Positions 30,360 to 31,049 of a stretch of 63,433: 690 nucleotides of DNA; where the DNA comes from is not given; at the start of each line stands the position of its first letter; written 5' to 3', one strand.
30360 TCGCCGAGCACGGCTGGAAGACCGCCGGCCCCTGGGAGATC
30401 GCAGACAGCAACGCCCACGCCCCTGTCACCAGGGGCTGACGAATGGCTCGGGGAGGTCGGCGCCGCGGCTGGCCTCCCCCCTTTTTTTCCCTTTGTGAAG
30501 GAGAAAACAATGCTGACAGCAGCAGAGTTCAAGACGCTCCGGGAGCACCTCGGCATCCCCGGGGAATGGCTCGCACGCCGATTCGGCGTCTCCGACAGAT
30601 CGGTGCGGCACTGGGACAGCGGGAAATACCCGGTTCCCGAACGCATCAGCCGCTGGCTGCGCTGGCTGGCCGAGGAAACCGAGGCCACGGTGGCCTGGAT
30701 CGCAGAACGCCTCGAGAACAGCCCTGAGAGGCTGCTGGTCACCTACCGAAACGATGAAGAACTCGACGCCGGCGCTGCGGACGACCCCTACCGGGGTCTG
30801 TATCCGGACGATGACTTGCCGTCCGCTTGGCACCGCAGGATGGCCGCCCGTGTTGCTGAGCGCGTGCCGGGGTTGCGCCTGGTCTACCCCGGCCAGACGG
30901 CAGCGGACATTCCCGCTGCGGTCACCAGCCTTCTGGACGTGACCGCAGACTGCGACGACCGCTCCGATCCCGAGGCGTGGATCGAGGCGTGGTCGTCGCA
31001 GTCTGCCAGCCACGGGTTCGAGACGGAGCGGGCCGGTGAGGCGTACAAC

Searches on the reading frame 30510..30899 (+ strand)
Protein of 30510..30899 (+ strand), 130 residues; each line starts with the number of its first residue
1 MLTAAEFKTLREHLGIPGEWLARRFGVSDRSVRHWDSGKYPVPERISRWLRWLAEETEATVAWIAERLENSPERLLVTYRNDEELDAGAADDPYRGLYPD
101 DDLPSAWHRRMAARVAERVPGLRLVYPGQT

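Call 114: search_protein_families(library=pfam, proteins=[window:30510-30899:+], max_evalue=10)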
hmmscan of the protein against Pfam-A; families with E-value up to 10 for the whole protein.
window:30510-30899:+ (130 aa): 10 families
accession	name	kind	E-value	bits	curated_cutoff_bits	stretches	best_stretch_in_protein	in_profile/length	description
PF13560.12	HTH_31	-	4.2e-06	27.4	27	1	4-45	3-45/64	Helix-turn-helix domain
PF13518.12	HTH_28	-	0.0074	16.8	25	1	19-36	16-33/52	Helix-turn-helix domain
PF08965.17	Aca2_YdiL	-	0.01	16.4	23.8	1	26-79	27-80/118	Aca2/YdiL-like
PF12844.13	HTH_19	-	0.01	16.1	30.2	1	7-77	4-60/64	Helix-turn-helix domain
PF00376.29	MerR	-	0.016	15.5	28.2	1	21-37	5-21/38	MerR family regulatory protein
PF08279.18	HTH_11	-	0.022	15.1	25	1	10-33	9-33/55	HTH domain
PF20432.4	Xre-like-HTH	-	0.048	14.4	25.8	1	7-47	15-51/63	Antitoxin Xre-like helix-turn-helix domain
PF13411.12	MerR_1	-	0.13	12.8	21.6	1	21-39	6-24/69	MerR HTH family regulatory protein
PF15943.11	YdaS_toxin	-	0.17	12.2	30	1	21-43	14-36/65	Bacterial toxin YdaS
PF24410.1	wHTH-HSP90_Na-assoc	-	0.22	12.3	23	1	49-69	31-51/55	wHTH-Hsp90_Na associated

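Call 120: search_protein_representatives(protein=window:30510-30899:+)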
Query: 130 residues. Proteins with E-value up to 0.001 (for the whole library): 853; up to 1e-10: 158; up to 1e-30: 3. The best 150 are listed.
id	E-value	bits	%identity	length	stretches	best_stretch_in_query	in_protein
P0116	2.1e-74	264.1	93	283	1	1-130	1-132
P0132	8.8e-47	174.6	91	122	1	1-92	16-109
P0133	3.4e-33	130.6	38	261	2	2-126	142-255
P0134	5.8e-28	113.6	32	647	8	7-45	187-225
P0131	8.2e-27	109.9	98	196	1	1-53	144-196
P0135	1.8e-23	99.1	35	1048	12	8-48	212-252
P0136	5.2e-23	97.6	45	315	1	2-127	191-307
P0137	3.5e-22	94.9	44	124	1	4-128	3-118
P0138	5.1e-22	94.4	44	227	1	2-129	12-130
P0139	7.4e-22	93.9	44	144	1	2-127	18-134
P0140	1.1e-21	93.3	24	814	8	2-60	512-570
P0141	1.9e-20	89.3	44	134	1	2-128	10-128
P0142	3.8e-20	88.3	45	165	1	3-126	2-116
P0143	6.4e-20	87.6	43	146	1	2-127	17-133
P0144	8.6e-20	87.2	44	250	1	3-127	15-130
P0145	2.9e-19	85.5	49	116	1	3-126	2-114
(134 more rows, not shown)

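Call 122: search_solved_structures(query=A6, max_evalue=0.1, show_alignments=1)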
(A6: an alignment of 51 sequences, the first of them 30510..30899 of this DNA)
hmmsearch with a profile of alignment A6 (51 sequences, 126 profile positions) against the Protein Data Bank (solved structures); distinct sequences matched with E-value up to 0.1: 25.
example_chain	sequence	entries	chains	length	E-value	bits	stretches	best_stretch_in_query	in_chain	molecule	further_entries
8w35_A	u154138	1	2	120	1e-13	54.5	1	4-96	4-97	Anti-CRISPR associated (Aca) protein, Aca2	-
7vjo_B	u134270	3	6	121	1.2e-13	54.3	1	4-96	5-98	anti-CRISPR-associated protein Aca2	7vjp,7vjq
7b5j_A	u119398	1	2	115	2.2e-12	50.2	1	8-96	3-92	Anti-CRISPR associated (Aca) protein, Aca2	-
7ezy_A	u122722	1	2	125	3.1e-12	49.7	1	5-95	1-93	anti-CRISPR-associated Aca2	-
2mez_A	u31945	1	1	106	7.9e-06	29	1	11-54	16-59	Multiprotein Bridging Factor (MBP-like)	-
1s4k_A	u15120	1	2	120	1.1e-05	28.6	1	4-80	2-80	putative cytoplasmic protein ydil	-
5jaa_A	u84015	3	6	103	2.2e-05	27.6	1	5-68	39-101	Antitoxin igA-2 | Antitoxin HigA-2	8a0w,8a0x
5j9i_A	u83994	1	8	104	2.2e-05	27.6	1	5-68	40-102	Antitoxin igA-2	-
2ox6_A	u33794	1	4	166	0.00011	25.3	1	5-94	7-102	Hypothetical protein SO3848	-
9tv9_A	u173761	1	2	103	0.00015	24.9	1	5-66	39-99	Antitoxin HigA-2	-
8tac_A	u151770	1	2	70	0.00026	24.1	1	9-55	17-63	DBP48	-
7xi5_A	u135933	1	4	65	0.00032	23.8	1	6-48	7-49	Transcriptional regulator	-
9vt3_A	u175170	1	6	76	0.0017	21.5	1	6-40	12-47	Aca3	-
6fkg_C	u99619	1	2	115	0.002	21.3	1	15-64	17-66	Rv1990c (MbcA)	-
8qnl_A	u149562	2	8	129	0.0022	21.1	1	12-48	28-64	Antitoxin Xre/MbcA/ParS-like toxin-binding domain-containing protein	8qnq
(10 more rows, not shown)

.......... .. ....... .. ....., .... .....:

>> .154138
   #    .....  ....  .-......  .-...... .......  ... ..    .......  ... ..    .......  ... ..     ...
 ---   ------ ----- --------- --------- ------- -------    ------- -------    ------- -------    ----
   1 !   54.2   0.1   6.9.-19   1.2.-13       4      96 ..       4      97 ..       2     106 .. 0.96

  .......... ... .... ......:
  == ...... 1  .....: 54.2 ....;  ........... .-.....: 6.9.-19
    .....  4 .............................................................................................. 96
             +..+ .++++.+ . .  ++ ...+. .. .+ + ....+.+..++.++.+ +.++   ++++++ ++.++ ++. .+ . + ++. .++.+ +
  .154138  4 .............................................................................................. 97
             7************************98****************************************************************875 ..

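Call 123: search_protein_families(library=pfam, alignment_id=A6, max_evalue=0.01)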
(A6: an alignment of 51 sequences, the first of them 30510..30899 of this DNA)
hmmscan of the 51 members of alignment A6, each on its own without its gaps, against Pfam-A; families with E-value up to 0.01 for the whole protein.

A. member 1, window:30510-30899:+ (130 aa): 2 families
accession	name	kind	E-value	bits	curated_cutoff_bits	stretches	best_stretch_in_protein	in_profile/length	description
PF13560.12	HTH_31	-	4.2e-06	27.4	27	1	4-45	3-45/64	Helix-turn-helix domain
PF13518.12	HTH_28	-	0.0074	16.8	25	0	19-36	16-33/52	Helix-turn-helix domain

B. families by the number of members that match (of 51 scanned): 18 families
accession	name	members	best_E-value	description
PF08965.17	Aca2_YdiL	42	8.8e-11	Aca2/YdiL-like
PF13560.12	HTH_31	38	1.5e-09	Helix-turn-helix domain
PF01381.28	HTH_3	21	9.5e-10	Helix-turn-helix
PF12844.13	HTH_19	10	3.6e-06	Helix-turn-helix domain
PF20432.4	Xre-like-HTH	8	0.00022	Antitoxin Xre-like helix-turn-helix domain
PF13384.12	HTH_23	5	5.3e-05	Homeodomain-like domain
PF15943.11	YdaS_toxin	3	3.7e-05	Bacterial toxin YdaS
PF14590.12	DUF4447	3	0.00055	Domain of unknown function (DUF4447)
PF00376.29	MerR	3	0.0034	MerR family regulatory protein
PF13518.12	HTH_28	2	0.0011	Helix-turn-helix domain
PF13413.12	HTH_25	2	0.0066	Helix-turn-helix domain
PF08279.18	HTH_11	1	0.0021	HTH domain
PF19661.4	DUF6164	1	0.0025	Family of unknown function (DUF6164)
PF13551.12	HTH_29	1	0.003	Winged helix-turn helix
PF15731.11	MqsA_antitoxin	1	0.0033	Antitoxin component of bacterial toxin-antitoxin system, MqsA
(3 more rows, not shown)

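Call 124: find_encoding_contigs(protein=P0137, flank=2500, max_places=3)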
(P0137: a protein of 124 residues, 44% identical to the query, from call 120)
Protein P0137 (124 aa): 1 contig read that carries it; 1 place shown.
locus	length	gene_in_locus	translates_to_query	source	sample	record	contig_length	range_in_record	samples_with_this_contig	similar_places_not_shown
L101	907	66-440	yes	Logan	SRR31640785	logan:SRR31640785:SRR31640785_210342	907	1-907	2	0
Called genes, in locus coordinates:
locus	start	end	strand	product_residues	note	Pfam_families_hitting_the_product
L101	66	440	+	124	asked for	PF08965:Aca2_YdiL (weak), PF13560:HTH_31 (weak)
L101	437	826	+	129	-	-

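Call 125: find_encoding_contigs(protein=P0145, flank=2500, max_places=3)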
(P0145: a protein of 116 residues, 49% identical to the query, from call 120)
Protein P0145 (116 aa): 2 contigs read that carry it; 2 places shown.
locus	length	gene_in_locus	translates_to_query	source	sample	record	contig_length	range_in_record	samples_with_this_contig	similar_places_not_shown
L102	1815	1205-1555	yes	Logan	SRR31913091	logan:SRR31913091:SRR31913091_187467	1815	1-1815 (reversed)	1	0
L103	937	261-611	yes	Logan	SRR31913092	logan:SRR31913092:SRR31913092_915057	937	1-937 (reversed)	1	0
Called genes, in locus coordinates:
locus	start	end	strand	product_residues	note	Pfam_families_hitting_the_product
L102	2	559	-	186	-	?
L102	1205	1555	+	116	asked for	PF13560:HTH_31 (weak), PF01381:HTH_3 (weak)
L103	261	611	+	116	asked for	PF13560:HTH_31 (weak), PF01381:HTH_3 (weak)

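Call 130: search_dna_similar(query=window:30510-30899:+, collection=phages, mode=protein, max_evalue=0.001, max_rows=30, rows=spread)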
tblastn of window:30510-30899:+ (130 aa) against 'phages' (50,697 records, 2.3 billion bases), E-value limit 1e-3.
Records with a match: 10; places in all: 10; records where one place covers at least 80% of the query: 10.
Best place of each record, by identity: 90-95% 1; <60% 9.
By first word of the organism name: Mycobacterium 7; Streptomyces 2; Thermobifida 1.
By host as written in the record: Mycobacterium smegmatis mc#155 4; Streptomyces lividans JI 1326 2; Mycobacterium smegmatis mc2 155 2; Thermobifida fusca NTU22 1; Mycobacterium smegmatis mc(2)155 1.
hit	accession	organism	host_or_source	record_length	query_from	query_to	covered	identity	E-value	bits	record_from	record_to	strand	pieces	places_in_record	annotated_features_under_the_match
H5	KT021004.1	Thermobifida phage P1312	Thermobifida fusca NTU22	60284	1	130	100%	93.1%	2e-74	245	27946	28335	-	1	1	transcriptional regulator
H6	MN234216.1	Streptomyces phage Gilgamesh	Streptomyces lividans JI 1326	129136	2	126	96%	38.4%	2e-21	94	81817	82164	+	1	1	87: helix-turn-helix DNA binding domain protein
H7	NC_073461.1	Streptomyces phage Gilgamesh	Streptomyces lividans JI 1326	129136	2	126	96%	38.4%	2e-21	94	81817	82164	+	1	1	87: helix-turn-helix DNA binding domain protein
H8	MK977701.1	Mycobacterium phage Cracklewink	Mycobacterium smegmatis mc#155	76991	2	126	96%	38.1%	1e-15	77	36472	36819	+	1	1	47: helix-turn-helix DNA binding domain protein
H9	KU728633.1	Mycobacterium phage Bipper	Mycobacterium smegmatis mc2 155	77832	2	126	96%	38.1%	1e-15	77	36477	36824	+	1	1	48: helix-turn-helix DNA binding domain protein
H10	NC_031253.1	Mycobacterium phage Bipper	Mycobacterium smegmatis mc2 155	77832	2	126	96%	38.1%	1e-15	77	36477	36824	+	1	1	48: DNA binding protein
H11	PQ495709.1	Mycobacterium phage Nadezda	Mycobacterium smegmatis mc(2)155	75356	2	126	96%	34.6%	6e-14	72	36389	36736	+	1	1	HTH DNA binding protein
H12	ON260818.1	Mycobacterium phage Hilltopfarm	Mycobacterium smegmatis mc#155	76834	2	126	96%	34.6%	6e-14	72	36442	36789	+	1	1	48: helix-turn-helix DNA-binding domain protein | 47: hypothetical protein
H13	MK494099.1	Mycobacterium phage Typha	Mycobacterium smegmatis mc#155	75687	2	126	96%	34.4%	2e-13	71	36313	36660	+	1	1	48: helix-turn-helix DNA binding domain protein | 47: hypothetical protein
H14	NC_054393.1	Mycobacterium phage Typha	Mycobacterium smegmatis mc#155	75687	2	126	96%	34.4%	2e-13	71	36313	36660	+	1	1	48: HTH DNA binding protein | 47: hypothetical protein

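Call 131: get_annotated_region(hit=H6, flank=2500)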
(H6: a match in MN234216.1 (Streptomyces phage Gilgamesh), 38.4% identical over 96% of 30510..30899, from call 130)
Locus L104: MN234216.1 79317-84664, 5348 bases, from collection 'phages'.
description: Streptomyces phage Gilgamesh, complete genome.
organism: Streptomyces phage Gilgamesh (NCBI taxid 2599890)
taxonomy: Viruses; Duplodnaviria; Heunggongvirae; Uroviricota; Caudoviricetes
host: Streptomyces lividans JI 1326; source: soil; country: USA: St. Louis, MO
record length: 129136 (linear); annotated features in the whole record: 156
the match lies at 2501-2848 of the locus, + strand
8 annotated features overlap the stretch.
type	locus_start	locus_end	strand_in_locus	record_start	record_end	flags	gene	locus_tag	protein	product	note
CDS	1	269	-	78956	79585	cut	83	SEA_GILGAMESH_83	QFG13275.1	hypothetical protein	-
CDS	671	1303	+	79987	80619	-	84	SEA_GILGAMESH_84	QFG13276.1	ParB-like dsDNA partitioning protein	-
CDS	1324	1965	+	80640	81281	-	85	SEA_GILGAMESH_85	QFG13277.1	terminase small subunit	terminase, small subunit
CDS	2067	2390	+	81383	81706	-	86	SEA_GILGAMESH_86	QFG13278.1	hypothetical protein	-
CDS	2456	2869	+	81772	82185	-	87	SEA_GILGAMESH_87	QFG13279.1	helix-turn-helix DNA binding domain protein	helix-turn-helix DNA binding domain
CDS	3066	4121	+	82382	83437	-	88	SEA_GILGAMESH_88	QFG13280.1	lysin A, N-acetylmuramoyl-L-alanine amidase domain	-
CDS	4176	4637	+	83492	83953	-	89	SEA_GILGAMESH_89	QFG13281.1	ssDNA binding protein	-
CDS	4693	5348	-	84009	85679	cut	90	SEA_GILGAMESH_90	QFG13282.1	hypothetical protein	-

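Call 132: get_annotated_region(hit=H8, flank=2000)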
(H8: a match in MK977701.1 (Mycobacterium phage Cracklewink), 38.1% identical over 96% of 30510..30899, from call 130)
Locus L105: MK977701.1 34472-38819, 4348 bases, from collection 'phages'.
description: Mycobacterium phage Cracklewink, complete genome.
organism: Mycobacterium phage Cracklewink (NCBI taxid 2588510)
taxonomy: Viruses; Duplodnaviria; Heunggongvirae; Uroviricota; Caudoviricetes; Bippervirus
host: Mycobacterium smegmatis mc#155; source: -; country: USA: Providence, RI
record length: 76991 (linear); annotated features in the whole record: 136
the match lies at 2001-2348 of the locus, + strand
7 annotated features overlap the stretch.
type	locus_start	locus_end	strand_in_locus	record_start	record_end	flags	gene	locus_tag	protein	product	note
CDS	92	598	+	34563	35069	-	43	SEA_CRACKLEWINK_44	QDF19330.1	hypothetical protein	-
CDS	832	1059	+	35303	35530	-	44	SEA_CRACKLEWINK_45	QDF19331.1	hypothetical protein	-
CDS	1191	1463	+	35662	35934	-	45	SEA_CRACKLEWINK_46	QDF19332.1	hypothetical protein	-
CDS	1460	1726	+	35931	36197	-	46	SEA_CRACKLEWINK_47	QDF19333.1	hypothetical protein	-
CDS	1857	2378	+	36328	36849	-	47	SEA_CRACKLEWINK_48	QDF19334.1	helix-turn-helix DNA binding domain protein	-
CDS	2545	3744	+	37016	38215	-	48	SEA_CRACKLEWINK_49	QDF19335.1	hypothetical protein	-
CDS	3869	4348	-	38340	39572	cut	49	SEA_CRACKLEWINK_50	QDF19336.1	tyrosine integrase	-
